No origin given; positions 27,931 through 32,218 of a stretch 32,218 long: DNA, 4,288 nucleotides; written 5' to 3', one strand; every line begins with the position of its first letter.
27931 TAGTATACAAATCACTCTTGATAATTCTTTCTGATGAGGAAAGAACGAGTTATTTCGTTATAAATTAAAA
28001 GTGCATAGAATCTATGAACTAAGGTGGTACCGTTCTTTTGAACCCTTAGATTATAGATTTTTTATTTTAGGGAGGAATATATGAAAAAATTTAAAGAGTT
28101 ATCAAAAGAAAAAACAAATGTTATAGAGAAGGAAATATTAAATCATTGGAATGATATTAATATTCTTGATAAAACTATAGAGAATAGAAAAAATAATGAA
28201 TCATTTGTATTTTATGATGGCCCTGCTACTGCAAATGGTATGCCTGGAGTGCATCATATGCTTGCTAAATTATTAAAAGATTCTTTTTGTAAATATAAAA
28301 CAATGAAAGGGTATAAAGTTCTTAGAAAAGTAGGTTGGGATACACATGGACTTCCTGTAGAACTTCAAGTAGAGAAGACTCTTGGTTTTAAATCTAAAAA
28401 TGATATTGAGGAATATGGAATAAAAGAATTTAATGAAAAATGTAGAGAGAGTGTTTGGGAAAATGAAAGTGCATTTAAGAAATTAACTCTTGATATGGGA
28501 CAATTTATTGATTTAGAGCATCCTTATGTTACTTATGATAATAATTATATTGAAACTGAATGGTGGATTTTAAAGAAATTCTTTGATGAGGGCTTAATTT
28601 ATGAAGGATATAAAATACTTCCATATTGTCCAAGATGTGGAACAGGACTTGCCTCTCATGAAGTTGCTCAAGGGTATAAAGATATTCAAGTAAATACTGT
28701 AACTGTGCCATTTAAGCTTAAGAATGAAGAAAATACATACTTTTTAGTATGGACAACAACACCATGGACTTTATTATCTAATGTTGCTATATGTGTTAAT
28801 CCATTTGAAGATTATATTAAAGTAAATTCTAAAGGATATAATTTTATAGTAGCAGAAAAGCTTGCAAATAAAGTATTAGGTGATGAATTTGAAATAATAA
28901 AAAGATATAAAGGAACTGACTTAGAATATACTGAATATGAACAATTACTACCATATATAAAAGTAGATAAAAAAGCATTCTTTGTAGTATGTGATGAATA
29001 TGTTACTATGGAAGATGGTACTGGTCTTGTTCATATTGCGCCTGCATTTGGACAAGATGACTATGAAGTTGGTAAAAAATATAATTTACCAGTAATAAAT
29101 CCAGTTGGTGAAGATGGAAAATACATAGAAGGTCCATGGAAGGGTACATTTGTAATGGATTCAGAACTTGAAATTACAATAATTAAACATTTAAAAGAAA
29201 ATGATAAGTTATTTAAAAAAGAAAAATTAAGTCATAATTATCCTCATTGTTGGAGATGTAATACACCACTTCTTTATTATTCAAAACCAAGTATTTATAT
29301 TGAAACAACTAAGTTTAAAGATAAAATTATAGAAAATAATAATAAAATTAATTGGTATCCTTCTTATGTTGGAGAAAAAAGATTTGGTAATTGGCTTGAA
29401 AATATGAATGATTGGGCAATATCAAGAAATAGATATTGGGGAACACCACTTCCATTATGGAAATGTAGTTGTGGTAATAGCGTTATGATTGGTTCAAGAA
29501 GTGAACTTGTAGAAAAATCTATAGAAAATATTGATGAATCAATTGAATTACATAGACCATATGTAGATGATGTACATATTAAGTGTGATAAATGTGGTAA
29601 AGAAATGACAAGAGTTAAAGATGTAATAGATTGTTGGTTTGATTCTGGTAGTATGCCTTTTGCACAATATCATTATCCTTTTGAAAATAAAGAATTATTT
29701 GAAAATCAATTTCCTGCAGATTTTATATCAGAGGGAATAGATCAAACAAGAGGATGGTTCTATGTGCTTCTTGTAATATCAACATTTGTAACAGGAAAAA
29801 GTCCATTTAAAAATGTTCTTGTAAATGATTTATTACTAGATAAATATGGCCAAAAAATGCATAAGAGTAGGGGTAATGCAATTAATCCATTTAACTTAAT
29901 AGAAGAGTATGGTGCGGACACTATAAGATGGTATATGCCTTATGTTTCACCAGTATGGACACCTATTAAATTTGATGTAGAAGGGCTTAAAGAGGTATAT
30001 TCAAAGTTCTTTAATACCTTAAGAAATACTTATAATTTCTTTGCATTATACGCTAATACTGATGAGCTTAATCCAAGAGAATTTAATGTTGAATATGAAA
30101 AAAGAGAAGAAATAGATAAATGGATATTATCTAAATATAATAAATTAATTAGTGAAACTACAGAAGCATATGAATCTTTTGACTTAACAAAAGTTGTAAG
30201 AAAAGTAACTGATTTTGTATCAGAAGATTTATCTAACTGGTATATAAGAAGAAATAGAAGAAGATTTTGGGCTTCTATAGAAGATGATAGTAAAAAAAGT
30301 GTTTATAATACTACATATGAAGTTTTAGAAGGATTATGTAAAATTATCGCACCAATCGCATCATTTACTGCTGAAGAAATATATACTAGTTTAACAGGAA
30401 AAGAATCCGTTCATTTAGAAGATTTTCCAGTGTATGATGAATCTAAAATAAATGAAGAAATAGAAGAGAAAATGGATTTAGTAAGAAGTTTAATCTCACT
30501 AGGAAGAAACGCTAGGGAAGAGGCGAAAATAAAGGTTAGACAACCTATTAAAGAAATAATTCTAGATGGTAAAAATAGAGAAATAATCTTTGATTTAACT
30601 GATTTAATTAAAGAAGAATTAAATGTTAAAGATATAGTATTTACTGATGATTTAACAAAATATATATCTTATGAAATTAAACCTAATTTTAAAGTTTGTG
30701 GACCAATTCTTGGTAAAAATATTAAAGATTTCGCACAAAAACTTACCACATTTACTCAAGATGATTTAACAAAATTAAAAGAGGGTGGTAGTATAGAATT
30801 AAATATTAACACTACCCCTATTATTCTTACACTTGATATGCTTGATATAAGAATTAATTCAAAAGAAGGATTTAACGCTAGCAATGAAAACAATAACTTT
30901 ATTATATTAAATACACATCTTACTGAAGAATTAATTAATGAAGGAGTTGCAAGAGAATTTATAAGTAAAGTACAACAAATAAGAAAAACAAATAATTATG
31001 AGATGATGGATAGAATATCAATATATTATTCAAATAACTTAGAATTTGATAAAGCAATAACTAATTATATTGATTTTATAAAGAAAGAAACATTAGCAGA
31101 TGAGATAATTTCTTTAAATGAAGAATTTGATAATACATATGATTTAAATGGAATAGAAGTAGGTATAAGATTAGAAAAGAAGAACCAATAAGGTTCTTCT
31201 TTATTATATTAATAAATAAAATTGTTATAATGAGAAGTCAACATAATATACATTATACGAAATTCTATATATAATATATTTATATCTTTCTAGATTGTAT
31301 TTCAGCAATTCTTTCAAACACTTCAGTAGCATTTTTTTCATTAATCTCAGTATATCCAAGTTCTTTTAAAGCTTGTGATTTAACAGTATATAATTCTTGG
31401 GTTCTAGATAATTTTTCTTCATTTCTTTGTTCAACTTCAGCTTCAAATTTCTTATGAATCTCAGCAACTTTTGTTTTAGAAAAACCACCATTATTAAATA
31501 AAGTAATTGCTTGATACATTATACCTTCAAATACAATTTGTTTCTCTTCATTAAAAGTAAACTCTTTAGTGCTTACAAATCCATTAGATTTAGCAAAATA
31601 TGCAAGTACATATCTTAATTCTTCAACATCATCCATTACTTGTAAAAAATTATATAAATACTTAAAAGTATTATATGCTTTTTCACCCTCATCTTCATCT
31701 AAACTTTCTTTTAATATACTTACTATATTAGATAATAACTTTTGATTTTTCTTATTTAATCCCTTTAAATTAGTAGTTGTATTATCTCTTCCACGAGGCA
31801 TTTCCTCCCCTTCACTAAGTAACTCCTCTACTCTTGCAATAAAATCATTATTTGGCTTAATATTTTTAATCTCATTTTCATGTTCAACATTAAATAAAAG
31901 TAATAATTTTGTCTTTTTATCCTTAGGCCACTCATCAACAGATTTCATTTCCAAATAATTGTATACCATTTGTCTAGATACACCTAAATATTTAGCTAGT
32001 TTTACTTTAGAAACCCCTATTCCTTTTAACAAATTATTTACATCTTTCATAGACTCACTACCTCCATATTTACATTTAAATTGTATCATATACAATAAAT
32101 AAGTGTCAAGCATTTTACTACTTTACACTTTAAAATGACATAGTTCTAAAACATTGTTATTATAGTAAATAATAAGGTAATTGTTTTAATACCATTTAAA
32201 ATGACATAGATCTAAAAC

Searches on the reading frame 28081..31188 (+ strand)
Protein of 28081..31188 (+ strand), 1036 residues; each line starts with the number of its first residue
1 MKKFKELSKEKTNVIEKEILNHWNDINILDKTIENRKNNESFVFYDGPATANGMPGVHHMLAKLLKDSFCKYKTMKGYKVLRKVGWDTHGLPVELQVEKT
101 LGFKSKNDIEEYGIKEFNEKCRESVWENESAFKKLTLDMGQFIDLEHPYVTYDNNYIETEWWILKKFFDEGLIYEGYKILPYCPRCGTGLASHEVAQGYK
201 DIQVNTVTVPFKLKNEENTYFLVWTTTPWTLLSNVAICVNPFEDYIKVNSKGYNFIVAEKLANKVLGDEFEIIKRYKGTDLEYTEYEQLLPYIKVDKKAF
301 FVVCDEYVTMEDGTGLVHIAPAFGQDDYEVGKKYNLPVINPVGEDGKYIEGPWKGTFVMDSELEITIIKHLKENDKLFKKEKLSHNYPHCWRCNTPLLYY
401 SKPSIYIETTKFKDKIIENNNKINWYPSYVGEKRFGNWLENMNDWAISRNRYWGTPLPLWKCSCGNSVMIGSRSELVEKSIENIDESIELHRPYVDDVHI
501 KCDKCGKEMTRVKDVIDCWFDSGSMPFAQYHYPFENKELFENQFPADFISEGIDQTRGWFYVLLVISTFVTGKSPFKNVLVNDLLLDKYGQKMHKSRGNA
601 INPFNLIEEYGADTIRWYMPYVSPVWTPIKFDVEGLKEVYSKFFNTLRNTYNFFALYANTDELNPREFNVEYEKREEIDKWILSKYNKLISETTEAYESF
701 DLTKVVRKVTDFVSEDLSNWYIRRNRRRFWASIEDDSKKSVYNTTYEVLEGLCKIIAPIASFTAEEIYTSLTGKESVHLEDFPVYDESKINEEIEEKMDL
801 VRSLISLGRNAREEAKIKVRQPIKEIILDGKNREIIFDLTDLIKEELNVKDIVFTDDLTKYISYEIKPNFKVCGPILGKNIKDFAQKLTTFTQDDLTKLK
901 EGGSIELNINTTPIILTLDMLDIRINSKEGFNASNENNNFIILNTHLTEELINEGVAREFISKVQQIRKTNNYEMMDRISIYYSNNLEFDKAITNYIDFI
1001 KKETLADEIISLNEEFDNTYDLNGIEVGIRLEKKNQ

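Call 26: search_protein_families(library=pfam, max_evalue=0.001, proteins=[window:28081-31188:+])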
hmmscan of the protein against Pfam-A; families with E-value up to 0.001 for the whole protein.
window:28081-31188:+ (1036 aa): 6 families
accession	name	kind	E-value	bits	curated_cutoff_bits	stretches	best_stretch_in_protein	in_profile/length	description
PF00133.28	tRNA-synt_1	-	5.2e-125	417.9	22.7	1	19-626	2-408/414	tRNA synthetases class I (I, L, M and V)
PF19302.4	DUF5915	-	1.2e-52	178.7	27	1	841-1033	2-194/195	Domain of unknown function (DUF5915)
PF08264.19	Anticodon_1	-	1.3e-40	139.1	25.1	1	679-826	1-147/148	Anticodon-binding domain of tRNA ligase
PF09334.17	tRNA-synt_1g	-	3.8e-15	56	20.1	2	51-195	10-135/391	tRNA synthetases class I (M)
PF01921.24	tRNA-synt_1f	-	0.00019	20.9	27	1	580-655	270-341/360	tRNA synthetases class I (K)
PF13603.12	tRNA-synt_1_2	-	0.00025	21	25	1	209-343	12-141/185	Leucyl-tRNA synthetase, editing domain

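Call 89: find_encoding_contigs(protein=window:28081-31188:+, flank=1000, max_places=4)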
Protein window:28081-31188:+ (1036 aa): no gene with exactly this product is on record in the collection.

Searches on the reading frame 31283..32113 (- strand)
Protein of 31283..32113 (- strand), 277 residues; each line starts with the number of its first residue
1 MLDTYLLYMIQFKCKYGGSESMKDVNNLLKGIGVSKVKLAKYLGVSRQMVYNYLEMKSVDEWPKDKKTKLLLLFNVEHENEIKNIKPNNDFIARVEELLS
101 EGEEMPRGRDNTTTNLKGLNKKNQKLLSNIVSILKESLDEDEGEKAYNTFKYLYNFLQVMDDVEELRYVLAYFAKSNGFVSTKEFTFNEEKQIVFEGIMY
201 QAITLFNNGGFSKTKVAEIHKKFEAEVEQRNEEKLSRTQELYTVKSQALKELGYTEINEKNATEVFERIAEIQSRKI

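Call 26: search_protein_families(library=pfam, max_evalue=0.001, proteins=[window:31283-32113:-])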
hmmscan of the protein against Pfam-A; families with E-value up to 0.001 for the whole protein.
window:31283-32113:- (277 aa): 1 family
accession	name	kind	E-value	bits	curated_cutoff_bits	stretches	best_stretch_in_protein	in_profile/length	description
PF02796.21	HTH_7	-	0.00032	21.2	23.8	0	33-55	21-43/45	Helix-turn-helix domain of resolvase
